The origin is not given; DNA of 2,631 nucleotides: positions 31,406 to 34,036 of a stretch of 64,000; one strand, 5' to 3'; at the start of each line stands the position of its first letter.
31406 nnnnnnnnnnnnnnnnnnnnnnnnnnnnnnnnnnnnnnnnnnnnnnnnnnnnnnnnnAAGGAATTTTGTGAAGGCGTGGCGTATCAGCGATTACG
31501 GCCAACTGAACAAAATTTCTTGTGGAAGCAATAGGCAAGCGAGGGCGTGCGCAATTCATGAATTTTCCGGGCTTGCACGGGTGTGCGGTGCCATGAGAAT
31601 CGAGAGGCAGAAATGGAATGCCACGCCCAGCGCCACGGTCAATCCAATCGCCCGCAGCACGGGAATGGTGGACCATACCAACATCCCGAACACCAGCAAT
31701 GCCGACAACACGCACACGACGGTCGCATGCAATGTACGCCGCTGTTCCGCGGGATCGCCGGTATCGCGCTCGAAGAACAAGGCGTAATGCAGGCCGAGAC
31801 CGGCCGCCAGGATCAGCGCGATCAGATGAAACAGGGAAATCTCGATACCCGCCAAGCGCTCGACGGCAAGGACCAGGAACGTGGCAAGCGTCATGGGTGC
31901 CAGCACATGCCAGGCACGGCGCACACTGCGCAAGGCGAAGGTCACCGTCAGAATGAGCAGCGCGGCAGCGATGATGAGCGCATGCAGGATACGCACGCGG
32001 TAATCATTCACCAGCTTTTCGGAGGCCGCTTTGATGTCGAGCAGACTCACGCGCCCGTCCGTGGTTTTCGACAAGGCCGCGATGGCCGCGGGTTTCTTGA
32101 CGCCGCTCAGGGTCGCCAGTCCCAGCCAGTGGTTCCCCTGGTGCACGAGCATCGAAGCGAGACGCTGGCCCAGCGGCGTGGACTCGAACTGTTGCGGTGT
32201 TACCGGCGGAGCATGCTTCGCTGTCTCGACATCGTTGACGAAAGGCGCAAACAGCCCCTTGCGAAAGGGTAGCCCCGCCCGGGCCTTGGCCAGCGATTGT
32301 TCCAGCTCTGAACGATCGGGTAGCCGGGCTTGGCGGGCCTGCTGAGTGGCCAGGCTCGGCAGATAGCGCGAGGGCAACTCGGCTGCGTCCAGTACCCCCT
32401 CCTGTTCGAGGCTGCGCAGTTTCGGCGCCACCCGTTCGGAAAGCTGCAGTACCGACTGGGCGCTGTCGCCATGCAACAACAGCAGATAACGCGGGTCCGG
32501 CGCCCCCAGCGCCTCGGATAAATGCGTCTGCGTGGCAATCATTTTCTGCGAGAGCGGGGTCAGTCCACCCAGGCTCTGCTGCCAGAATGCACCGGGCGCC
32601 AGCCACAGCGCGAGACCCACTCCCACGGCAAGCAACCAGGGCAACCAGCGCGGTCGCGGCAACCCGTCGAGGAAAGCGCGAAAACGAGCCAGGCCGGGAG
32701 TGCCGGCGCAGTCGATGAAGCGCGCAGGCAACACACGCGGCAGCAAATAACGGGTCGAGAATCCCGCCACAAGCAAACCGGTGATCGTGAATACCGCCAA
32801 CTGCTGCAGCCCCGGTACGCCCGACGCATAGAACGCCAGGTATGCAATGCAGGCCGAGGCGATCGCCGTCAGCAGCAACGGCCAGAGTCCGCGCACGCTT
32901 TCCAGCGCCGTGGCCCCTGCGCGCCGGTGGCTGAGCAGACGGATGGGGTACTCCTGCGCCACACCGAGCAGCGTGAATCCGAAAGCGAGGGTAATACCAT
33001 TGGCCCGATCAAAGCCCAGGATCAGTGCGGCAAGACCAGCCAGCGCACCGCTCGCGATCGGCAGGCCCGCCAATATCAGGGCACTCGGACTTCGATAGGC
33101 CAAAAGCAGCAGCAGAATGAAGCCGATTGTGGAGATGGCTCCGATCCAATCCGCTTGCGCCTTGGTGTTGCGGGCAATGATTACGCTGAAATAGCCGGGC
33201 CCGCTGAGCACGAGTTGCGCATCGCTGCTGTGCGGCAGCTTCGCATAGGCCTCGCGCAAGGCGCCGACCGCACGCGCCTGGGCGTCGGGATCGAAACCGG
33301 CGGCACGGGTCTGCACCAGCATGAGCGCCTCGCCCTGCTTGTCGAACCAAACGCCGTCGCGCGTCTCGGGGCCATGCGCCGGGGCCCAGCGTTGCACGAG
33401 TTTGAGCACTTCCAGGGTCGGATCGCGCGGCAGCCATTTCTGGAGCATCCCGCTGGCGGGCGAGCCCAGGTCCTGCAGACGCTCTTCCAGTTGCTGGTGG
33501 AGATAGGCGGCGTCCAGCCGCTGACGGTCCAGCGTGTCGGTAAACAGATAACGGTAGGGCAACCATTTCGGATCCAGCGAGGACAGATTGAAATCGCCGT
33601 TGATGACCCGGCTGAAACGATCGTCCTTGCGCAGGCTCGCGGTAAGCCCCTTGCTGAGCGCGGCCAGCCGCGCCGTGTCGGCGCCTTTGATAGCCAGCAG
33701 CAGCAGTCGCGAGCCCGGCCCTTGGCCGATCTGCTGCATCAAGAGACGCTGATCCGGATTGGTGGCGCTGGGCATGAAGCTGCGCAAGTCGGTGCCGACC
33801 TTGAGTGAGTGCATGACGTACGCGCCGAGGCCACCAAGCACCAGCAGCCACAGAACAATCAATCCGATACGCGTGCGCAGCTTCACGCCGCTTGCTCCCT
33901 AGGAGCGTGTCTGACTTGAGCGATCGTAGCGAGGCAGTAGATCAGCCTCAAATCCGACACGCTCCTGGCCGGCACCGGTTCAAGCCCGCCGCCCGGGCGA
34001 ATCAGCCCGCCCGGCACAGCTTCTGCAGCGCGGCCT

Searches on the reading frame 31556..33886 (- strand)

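Call 74: search_protein_families(library=pfam, proteins=[window:31556-33886:-], max_evalue=0.00001)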
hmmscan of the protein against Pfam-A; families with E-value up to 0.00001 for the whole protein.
window:31556-33886:- (776 aa): 1 family
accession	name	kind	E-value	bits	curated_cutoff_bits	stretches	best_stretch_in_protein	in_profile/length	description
PF03176.21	MMPL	-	1e-09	38.3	20.5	1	175-386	76-299/333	MMPL family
